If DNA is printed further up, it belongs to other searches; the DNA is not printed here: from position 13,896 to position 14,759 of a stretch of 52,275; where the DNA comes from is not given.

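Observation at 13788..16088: DltC/DltA-like carrier module wired to a hexapeptide acyltransferase, with no DltB/DltD, inside a Wzx/Wzy glycan operon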

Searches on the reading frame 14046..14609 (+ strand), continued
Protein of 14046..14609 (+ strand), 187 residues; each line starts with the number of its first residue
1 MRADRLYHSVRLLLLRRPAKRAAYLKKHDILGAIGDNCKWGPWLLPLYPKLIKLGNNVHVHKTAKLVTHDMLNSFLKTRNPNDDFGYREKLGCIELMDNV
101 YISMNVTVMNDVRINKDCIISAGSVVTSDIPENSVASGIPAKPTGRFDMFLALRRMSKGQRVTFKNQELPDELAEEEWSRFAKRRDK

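Call 42: search_protein_families(library=ncbifam, proteins=[L017:8214-9731:+, L013:1811-3313:+, L016:12221-13690:+, L017:9751-9975:+], max_evalue=0.00001)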
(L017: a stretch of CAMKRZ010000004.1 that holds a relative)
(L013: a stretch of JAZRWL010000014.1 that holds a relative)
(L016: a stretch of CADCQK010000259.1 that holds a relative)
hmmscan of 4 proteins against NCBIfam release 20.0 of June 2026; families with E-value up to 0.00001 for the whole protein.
L017:8214-9731:+ (505 aa): 92 families (the best 25 are shown)
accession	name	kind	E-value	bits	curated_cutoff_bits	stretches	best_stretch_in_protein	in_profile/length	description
TIGR01733.1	AA-adenyl-dom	subfamily_domain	3e-96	322.7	317.4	1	30-436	2-408/409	amino acid adenylation domain-containing protein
NF003417.0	PRK04813.1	subfamily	6.4e-85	285.6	476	1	2-497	3-501/505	D-alanine--poly(phosphoribitol) ligase subunit DltA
NF047350.1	aureusi_NRPS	equivalog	1.6e-82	277.3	2500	2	211-498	613-894/2373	aureusimine non-ribosomal peptide synthetase AusA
TIGR01734.1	D-ala-DACP-lig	equivalog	8.1e-82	275.4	559.85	1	4-496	2-499/504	D-alanine--poly(phosphoribitol) ligase subunit DltA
NF004282.0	PRK05691.1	subfamily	1.6e-72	243.5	4090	1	3-496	1132-1623/4334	non-ribosomal peptide synthase/polyketide synthase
NF041803.1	NRPS_SolG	exception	9.8e-66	222.1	2200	1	13-496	572-1071/1163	solanimycin non-ribosomal peptide synthetase SolG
NF007605.2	PRK10252.1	equivalog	4.6e-64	216.5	2400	1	6-496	458-958/1292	enterobactin non-ribosomal peptide synthetase EntF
NF038078.1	NRPS_MxcG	equivalog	1.1e-63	215.1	2300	1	2-503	456-964/1442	myxochelin non-ribosomal peptide synthetase MxcG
TIGR03098.1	ligase_PEP_1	hypoth_equivalog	1.3e-54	185.6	592.35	1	7-496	5-515/517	acyl-CoA ligase (AMP-forming), exosortase A system-associated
NF004837.0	PRK06187.1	subfamily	5.6e-40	137.1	476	1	3-503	9-526/531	long-chain-fatty-acid--CoA ligase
TIGR03443.1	alpha_am_amid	equivalog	8e-37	126.2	1030.1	2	151-432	420-726/1390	L-aminoadipate-semialdehyde dehydrogenase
NF052269.1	Staph_lig_FadD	equivalog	8.5e-30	103.5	650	1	7-501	5-495/499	long-chain-fatty-acid--CoA ligase FadD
NF005797.0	PRK07638.1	equivalog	4.6e-29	101.3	518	1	7-501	6-481/487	acyl-CoA synthetase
NF006182.0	PRK08316.1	subfamily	4.6e-28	98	663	1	2-502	11-520/523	fatty acyl-CoA synthetase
NF005801.1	PRK07656.1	equivalog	3.9e-26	91.8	657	1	3-494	2-498/500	FadD3 family acyl-CoA ligase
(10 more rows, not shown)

L013:1811-3313:+ (500 aa): 100 families (the best 25 are shown)
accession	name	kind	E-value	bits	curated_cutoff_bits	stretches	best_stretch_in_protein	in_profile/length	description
NF004837.0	PRK06187.1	subfamily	1.6e-79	267.6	476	2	153-498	169-518/531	long-chain-fatty-acid--CoA ligase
NF006182.0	PRK08316.1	subfamily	3.5e-67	227.1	663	2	153-498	170-513/523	fatty acyl-CoA synthetase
NF006181.0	PRK08314.1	subfamily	1.8e-63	214.7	705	2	154-498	204-550/563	long-chain-fatty-acid--CoA ligase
NF005801.1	PRK07656.1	equivalog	1.8e-59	201.7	657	2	153-497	163-498/500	FadD3 family acyl-CoA ligase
TIGR01923.1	menE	equivalog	2.1e-59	201.5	330.15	1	47-498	1-442/442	o-succinylbenzoate--CoA ligase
NF005676.0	PRK07470.1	equivalog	1.1e-57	195.9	774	2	159-498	181-525/544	acyl-CoA synthetase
NF006572.0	PRK09088.1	equivalog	1.7e-57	195.2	696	1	29-498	10-483/491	acyl-CoA synthetase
NF004511.1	PRK05852.1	equivalog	2.6e-55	188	650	1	22-499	1-501/505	FadD7 family fatty acid--CoA ligase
NF004808.0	PRK06155.1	equivalog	4.8e-55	186.8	722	2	157-498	183-518/542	ATP-dependent acyl-CoA ligase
NF052269.1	Staph_lig_FadD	equivalog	4.9e-55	186.8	650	2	155-499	151-490/499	long-chain-fatty-acid--CoA ligase FadD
TIGR01733.1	AA-adenyl-dom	subfamily_domain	6.6e-55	186.6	317.4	1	47-432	1-408/409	amino acid adenylation domain-containing protein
NF002966.0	PRK03640.1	equivalog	6.6e-55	186.6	556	1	26-500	8-478/483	o-succinylbenzoate--CoA ligase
NF005463.0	PRK07059.1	subfamily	4.9e-53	180.4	869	2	159-498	209-552/557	long-chain-fatty-acid--CoA ligase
NF009071.0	PRK12406.1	subfamily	8.6e-53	179.5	701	2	155-498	154-498/510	acyl-CoA synthetase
NF052580.1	Str24CoAsynCasG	equivalog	1.5e-51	175.4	750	1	154-498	188-546/548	steroid-24-oyl-CoA synthetase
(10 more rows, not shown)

L016:12221-13690:+ (489 aa): 98 families (the best 25 are shown)
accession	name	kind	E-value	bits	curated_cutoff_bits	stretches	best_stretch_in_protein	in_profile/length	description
NF004837.0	PRK06187.1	subfamily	2.8e-75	253.6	476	2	140-485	168-518/531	long-chain-fatty-acid--CoA ligase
NF006182.0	PRK08316.1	subfamily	2.9e-63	214.2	663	2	142-485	171-513/523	fatty acyl-CoA synthetase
NF005801.1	PRK07656.1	equivalog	1.1e-54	185.9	657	2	141-485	163-499/500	FadD3 family acyl-CoA ligase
NF005676.0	PRK07470.1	equivalog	1.1e-54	185.9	774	2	147-485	181-525/544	acyl-CoA synthetase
NF006572.0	PRK09088.1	equivalog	6.3e-54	183.4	696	1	13-485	8-483/491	acyl-CoA synthetase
TIGR01923.1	menE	equivalog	3.2e-50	171.3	330.15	1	33-485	1-442/442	o-succinylbenzoate--CoA ligase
NF002966.0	PRK03640.1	equivalog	9.6e-50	169.6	556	1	12-487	8-478/483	o-succinylbenzoate--CoA ligase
NF004758.0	PRK06087.1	equivalog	2.6e-49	168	736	2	141-485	187-531/548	medium-chain fatty-acid--CoA ligase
TIGR03098.1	ligase_PEP_1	hypoth_equivalog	4.3e-49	167.3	592.35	2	135-485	156-514/517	acyl-CoA ligase (AMP-forming), exosortase A system-associated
TIGR01733.1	AA-adenyl-dom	subfamily_domain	1e-48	166.2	317.4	1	33-419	1-408/409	amino acid adenylation domain-containing protein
NF004808.0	PRK06155.1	equivalog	1.6e-48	165.3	722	1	7-486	22-519/542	ATP-dependent acyl-CoA ligase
NF009071.0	PRK12406.1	subfamily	5.4e-48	163.7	701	1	138-485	149-498/510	acyl-CoA synthetase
NF052269.1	Staph_lig_FadD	equivalog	9.4e-47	159.5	650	1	29-487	25-491/499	long-chain-fatty-acid--CoA ligase FadD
NF009233.0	PRK12583.1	subfamily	1.6e-46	158.9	832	1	142-485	201-546/558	fatty acid CoA ligase family protein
NF005463.0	PRK07059.1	subfamily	3.5e-46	157.7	869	1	143-485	205-552/557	long-chain-fatty-acid--CoA ligase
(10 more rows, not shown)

L017:9751-9975:+ (75 aa): 4 families
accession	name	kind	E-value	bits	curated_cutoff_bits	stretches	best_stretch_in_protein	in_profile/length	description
NF005480.0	PRK07081.1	equivalog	2.5e-08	33.7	72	1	29-74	32-77/83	acyl carrier protein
NF003464.0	PRK05087.1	equivalog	1.4e-07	31.5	68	1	1-73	3-77/78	D-alanine--poly(phosphoribitol) ligase subunit DltC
NF058660.1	cispen_ACP_AmcB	equivalog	3.1e-07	30.5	80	1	22-74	27-79/80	cispentacin biosynthesis acyl carrier protein AmcB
NF005798.0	PRK07639.1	equivalog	6e-06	26.6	100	1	23-74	31-82/91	petrobactin biosynthesis protein AsbD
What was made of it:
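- L017 pairs the LbH and carrier with a true amino-acid adenylase (TIGR01733 at 322.7 bits against a cut-off of 317.4; call 42).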

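Call 45: find_homologous_proteins(query=L019:9989-10546:+, max_evalue=0.00001)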
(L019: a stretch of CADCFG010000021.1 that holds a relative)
Query L019:9989-10546:+ (185 aa): 491 proteins with E <= 0.00001 among 541 candidates; the best 120 are listed.
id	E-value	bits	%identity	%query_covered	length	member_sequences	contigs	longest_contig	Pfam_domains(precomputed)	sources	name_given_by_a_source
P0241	8.0e-126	435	100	100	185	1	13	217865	PF00132.31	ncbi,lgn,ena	-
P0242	4.1e-110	384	86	100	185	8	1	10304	PF14602.13,PF00132.31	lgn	-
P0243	2.8e-105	368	83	100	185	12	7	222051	PF00132.31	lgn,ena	-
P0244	1.2e-103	363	84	98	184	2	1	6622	PF14602.13,PF00132.31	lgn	-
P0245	8.8e-102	357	80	99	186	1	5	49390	PF00132.31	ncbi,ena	-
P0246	1.1e-101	357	80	99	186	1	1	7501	PF14602.13,PF00132.31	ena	-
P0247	1.2e-101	356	80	100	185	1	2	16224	PF14602.13,PF00132.31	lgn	-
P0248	1.2e-101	356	81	98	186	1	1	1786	PF14602.13,PF00132.31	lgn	-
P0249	1.6e-101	356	82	100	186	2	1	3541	PF14602.13,PF00132.31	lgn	-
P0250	2.2e-100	352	82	98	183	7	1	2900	PF14602.13,PF00132.31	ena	-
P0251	2.5e-100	352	82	97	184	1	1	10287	PF14602.13,PF00132.31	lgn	-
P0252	7.7e-99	347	81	98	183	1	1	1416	PF00132.31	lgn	-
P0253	3.6e-98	345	79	97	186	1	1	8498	PF14602.13,PF00132.31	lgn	-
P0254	4.0e-98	345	80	100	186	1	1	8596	PF14602.13,PF00132.31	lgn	-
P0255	4.3e-98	345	79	100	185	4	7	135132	PF00132.31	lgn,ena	-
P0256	7.5e-98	344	80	98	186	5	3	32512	PF00132.31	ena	-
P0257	7.8e-98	344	81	100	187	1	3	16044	PF14602.13,PF00132.31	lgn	-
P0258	1.4e-97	343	80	98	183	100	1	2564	PF00132.31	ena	-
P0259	1.7e-97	343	80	98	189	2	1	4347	PF14602.13,PF00132.31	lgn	-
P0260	2.4e-97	342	79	99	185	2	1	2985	PF14602.13,PF00132.31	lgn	-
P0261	3.2e-97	342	81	98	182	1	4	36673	PF00132.31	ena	-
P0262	3.4e-97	342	80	99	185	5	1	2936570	PF14602.13,PF00132.31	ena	-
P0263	4.2e-97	342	78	97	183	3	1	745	PF14602.13,PF00132.31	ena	-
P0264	6.8e-97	341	78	98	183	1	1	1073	PF14602.13,PF00132.31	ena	-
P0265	9.1e-97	340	78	99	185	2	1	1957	PF00132.31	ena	-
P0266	1.0e-96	340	79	99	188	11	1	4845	PF14602.13,PF00132.31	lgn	-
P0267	1.3e-96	340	79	99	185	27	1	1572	PF14602.13,PF00132.31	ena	-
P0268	2.1e-96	339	78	99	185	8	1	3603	PF00132.31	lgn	-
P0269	2.2e-96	339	79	98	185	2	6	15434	PF14602.13,PF00132.31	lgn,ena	-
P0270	4.2e-96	338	77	97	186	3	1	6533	PF14602.13,PF00132.31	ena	-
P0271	4.5e-96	338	77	100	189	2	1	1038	PF14602.13,PF00132.31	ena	-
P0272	4.7e-96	338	81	98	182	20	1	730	PF14602.13,PF00132.31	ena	-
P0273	5.7e-96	338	77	99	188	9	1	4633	PF00132.31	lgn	-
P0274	6.0e-96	338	78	100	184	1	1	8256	PF00132.31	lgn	-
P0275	6.9e-96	338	80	97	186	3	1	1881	PF14602.13,PF00132.31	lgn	-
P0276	1.1e-95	337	77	98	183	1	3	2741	PF00132.31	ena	-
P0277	1.6e-95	336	79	98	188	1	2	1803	PF14602.13,PF00132.31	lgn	-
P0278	2.1e-95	336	77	100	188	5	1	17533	PF14602.13,PF00132.31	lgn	-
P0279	2.7e-95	336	78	99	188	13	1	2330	PF14602.13,PF00132.31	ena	-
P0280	3.1e-95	336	78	99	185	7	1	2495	PF14602.13,PF00132.31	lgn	-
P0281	6.3e-95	334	77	98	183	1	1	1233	PF14602.13,PF00132.31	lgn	-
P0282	9.8e-95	334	76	100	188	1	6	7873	PF00132.31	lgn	-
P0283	1.4e-94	333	76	100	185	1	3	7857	PF14602.13,PF00132.31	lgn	-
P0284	1.4e-94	333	78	98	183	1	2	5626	PF00132.31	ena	-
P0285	1.5e-94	333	76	99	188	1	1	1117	PF00132.31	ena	-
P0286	2.1e-94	333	77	98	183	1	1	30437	PF14602.13,PF00132.31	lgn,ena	-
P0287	2.2e-94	333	75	100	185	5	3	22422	PF14602.13,PF00132.31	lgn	-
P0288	2.2e-94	333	78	98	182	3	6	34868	PF14602.13,PF00132.31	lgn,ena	-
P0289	2.3e-94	333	78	99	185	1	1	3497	PF14602.13,PF00132.31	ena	-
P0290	4.4e-94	332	78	100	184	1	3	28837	PF00132.31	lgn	-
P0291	4.8e-94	332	75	100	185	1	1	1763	PF00132.31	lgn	-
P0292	5.4e-94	331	75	100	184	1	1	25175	PF14602.13,PF00132.31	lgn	-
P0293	6.4e-94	331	74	100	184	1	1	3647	PF14602.13,PF00132.31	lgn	-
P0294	8.6e-94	331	78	98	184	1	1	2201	PF00132.31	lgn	-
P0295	9.4e-94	331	79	97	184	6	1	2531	PF00132.31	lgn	-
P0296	1.2e-93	330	78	97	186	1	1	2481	PF00132.31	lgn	-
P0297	2.3e-93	329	79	96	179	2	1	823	PF14602.13,PF00132.31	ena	-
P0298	3.4e-93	329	78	98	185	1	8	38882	PF14602.13,PF00132.31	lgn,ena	-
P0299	6.1e-93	328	76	99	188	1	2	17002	PF00132.31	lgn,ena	-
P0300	6.2e-93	328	77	98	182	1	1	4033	PF14602.13,PF00132.31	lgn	-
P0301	6.8e-93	328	74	100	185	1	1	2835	PF14602.13,PF00132.31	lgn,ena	-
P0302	9.9e-93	327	77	99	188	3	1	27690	PF00132.31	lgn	-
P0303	1.1e-92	327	77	97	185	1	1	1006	PF00132.31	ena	-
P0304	1.6e-92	327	77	98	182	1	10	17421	PF14602.13,PF00132.31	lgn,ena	-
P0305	2.2e-92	326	77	98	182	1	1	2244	PF14602.13,PF00132.31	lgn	-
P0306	3.4e-92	326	76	98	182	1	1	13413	PF14602.13,PF00132.31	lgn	-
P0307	3.6e-92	326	76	97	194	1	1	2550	PF14602.13,PF00132.31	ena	-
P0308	3.6e-92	325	75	100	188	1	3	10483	PF00132.31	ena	-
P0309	4.3e-92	325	77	98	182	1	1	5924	PF00132.31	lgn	-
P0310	4.3e-92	325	77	98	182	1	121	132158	PF14602.13,PF00132.31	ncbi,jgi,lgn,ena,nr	ncbi:MAG: acyltransferase [Lachnospiraceae bacterium]|jgi:acetyltransferase-like isoleucine patch su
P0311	6.2e-92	325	78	98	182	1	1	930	PF00132.31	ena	-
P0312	8.2e-92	324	77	98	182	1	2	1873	PF14602.13,PF00132.31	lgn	-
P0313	8.2e-92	324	77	98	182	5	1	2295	PF14602.13,PF00132.31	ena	-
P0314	9.3e-92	324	74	99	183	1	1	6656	PF14602.13,PF00132.31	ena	-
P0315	1.1e-91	324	77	98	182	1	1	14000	PF14602.13,PF00132.31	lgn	-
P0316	1.6e-91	323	76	98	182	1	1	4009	PF14602.13,PF00132.31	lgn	-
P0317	1.6e-91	323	76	98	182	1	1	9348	PF14602.13,PF00132.31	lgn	-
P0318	2.2e-91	323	76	98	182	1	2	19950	PF14602.13,PF00132.31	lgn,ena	-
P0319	2.2e-91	323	76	98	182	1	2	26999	PF14602.13,PF00132.31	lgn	-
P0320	2.5e-91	323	76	98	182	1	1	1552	PF14602.13,PF00132.31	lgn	-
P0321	3.0e-91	322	76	98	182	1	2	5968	PF00132.31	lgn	-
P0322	3.0e-91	322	76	98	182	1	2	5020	PF14602.13,PF00132.31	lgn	-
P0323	3.6e-91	322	74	99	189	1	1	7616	PF14602.13,PF00132.31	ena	-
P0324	4.1e-91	322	76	98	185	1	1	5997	PF14602.13,PF00132.31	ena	-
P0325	4.1e-91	322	76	98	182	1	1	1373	PF14602.13,PF00132.31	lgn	-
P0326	6.1e-91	321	75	98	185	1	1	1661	PF14602.13,PF00132.31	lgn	-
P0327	7.5e-91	321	74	98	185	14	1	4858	PF00132.31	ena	-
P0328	8.7e-91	321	73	100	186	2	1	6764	PF14602.13,PF00132.31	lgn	-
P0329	9.1e-91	321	74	100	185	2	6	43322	PF00132.31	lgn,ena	-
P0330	1.1e-90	321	76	98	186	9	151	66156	PF00132.31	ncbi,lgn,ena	-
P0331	1.6e-90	320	76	98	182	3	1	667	PF00132.31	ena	-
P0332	3.1e-90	319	76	98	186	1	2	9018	PF14602.13,PF00132.31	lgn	-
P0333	1.1e-89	317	72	99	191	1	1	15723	PF14602.13,PF00132.31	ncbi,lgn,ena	-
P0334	1.7e-89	317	74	99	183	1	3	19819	PF00132.31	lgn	-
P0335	1.9e-89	317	74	99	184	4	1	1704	PF00132.31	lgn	-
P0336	2.0e-89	317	75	98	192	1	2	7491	PF14602.13,PF00132.31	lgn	-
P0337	2.5e-89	316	72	99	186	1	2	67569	PF14602.13,PF00132.31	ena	-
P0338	3.3e-89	316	73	99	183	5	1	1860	PF14602.13,PF00132.31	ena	-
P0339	8.8e-89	314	74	97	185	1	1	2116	PF14602.13,PF00132.31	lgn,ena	-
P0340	1.2e-88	314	74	100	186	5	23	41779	PF14602.13,PF00132.31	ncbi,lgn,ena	-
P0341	1.3e-88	314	73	98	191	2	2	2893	PF14602.13,PF00132.31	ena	-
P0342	1.7e-88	314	73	97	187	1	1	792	PF00132.31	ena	-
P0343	4.2e-88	312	70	98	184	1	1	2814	PF00132.31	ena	-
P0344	4.4e-88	312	76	97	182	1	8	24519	PF14602.13,PF00132.31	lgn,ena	-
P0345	6.1e-88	312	76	94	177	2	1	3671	PF14602.13,PF00132.31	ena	-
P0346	1.2e-87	311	72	98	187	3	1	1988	PF14602.13,PF00132.31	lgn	-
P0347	1.4e-87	311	70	99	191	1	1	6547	PF14602.13,PF00132.31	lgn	-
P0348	1.9e-87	310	72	97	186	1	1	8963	PF00132.31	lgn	-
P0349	2.0e-87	310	73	100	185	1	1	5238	PF14602.13,PF00132.31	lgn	-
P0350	3.7e-87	309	72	99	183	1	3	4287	PF14602.13,PF00132.31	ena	-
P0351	3.8e-87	309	73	97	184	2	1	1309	PF00132.31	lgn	-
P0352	4.3e-87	309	69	100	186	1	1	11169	PF00132.31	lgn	-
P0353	6.9e-87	308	71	100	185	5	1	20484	PF00132.31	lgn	-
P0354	8.2e-87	308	75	97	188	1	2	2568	PF14602.13,PF00132.31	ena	-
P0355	1.7e-86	307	74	100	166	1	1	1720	PF00132.31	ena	-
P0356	1.9e-86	307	73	98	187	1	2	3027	PF14602.13,PF00132.31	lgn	-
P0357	5.6e-86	305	72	98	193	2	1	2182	PF14602.13,PF00132.31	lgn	-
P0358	2.8e-85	303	85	83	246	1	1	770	PF00132.31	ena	-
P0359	6.6e-85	302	72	98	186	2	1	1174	PF00132.31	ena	-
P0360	6.8e-85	302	68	99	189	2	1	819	PF00132.31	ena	-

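Call 46: find_encoding_contigs(protein=P0241, flank=8000, max_places=1)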
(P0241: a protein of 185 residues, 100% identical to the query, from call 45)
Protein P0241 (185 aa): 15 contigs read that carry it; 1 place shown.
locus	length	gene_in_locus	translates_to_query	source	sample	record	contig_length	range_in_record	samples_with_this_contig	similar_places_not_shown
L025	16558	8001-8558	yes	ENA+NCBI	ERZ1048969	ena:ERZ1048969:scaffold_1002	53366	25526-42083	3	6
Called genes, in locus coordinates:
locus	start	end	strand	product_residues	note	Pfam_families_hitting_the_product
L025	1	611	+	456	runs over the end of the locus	-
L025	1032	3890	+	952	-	-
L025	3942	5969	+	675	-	PF13727:CoA_binding_3, PF01073:3Beta_HSD (weak), PF01370:Epimerase, PF02719:Polysacc_synt_2, PF04321:RmlD_sub_bind, PF16363:GDP_Man_Dehyd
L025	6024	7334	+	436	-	PF01041:DegT_DnrJ_EryC1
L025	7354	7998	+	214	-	PF02397:Bac_transf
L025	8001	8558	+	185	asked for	PF00132:Hexapep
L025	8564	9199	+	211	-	PF17836:PglD_N, PF25084:LbH_EIF2B (faint), PF25087:GMPPB_C (weak), PF00132:Hexapep (weak)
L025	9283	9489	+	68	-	PF00550:PP-binding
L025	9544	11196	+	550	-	PF21211:FkbH_N (faint)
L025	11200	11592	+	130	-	PF13468:Glyoxalase_3 (weak), PF13669:Glyoxalase_4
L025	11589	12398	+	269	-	PF04991:LicD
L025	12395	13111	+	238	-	PF01128:IspD, PF12804:NTP_transf_3 (weak)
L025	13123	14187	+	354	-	PF01073:3Beta_HSD, PF01370:Epimerase, PF02719:Polysacc_synt_2 (faint), PF07993:NAD_binding_4, PF16363:GDP_Man_Dehyd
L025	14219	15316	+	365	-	PF13439:Glyco_transf_4, PF13579:Glyco_trans_4_4, PF20706:GT4-conflict, PF00534:Glycos_transf_1, PF13692:Glyco_trans_1_4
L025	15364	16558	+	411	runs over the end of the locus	PF04932:Wzy_C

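Call 47: find_encoding_contigs(protein=P0310, flank=8000, max_places=2)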
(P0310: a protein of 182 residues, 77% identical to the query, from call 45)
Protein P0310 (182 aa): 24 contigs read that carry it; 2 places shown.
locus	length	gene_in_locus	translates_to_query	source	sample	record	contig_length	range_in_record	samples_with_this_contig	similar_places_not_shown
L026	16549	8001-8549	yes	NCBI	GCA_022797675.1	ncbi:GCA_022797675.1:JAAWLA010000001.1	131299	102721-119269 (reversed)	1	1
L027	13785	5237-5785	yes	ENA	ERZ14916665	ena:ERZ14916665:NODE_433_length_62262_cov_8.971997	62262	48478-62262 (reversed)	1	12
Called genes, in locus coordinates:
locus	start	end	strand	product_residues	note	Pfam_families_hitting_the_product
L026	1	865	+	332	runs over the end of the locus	PF01515:PTA_PTB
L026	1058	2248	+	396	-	PF00871:Acetate_kinase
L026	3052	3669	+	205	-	-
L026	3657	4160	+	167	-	PF02357:NusG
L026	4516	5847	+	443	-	PF01041:DegT_DnrJ_EryC1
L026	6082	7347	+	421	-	PF01041:DegT_DnrJ_EryC1, PF01212:Beta_elim_lyase (weak)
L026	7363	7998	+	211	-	PF02397:Bac_transf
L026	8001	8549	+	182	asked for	PF00132:Hexapep, PF14602:Hexapep_2 (weak)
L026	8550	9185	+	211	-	PF17836:PglD_N, PF00132:Hexapep (weak), PF25084:LbH_EIF2B (weak), PF25087:GMPPB_C, PF00132:Hexapep (weak)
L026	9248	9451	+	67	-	PF00550:PP-binding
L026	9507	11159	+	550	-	PF21211:FkbH_N (faint)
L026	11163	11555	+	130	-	PF00903:Glyoxalase (weak), PF13468:Glyoxalase_3, PF13669:Glyoxalase_4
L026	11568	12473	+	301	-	PF04991:LicD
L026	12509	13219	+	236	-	PF01128:IspD, PF12804:NTP_transf_3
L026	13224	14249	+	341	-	PF01073:3Beta_HSD, PF01370:Epimerase, PF07993:NAD_binding_4 (faint), PF16363:GDP_Man_Dehyd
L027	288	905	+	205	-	-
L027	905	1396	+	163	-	PF02357:NusG (weak)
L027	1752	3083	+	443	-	PF01041:DegT_DnrJ_EryC1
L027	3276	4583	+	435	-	PF01041:DegT_DnrJ_EryC1, PF01212:Beta_elim_lyase (weak)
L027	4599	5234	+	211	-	PF02397:Bac_transf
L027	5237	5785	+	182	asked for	PF00132:Hexapep, PF14602:Hexapep_2 (weak)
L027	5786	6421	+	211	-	PF17836:PglD_N, PF00132:Hexapep (weak), PF25084:LbH_EIF2B (weak), PF25087:GMPPB_C, PF00132:Hexapep (weak)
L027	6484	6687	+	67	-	PF00550:PP-binding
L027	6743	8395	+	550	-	PF21211:FkbH_N (faint)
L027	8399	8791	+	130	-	PF00903:Glyoxalase (weak), PF13468:Glyoxalase_3, PF13669:Glyoxalase_4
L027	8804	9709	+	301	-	PF04991:LicD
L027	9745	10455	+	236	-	PF01128:IspD, PF12804:NTP_transf_3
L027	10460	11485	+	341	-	PF01073:3Beta_HSD, PF01370:Epimerase, PF07993:NAD_binding_4 (faint), PF16363:GDP_Man_Dehyd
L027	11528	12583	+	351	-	PF07388:A-2_8-polyST (faint)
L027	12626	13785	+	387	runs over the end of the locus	-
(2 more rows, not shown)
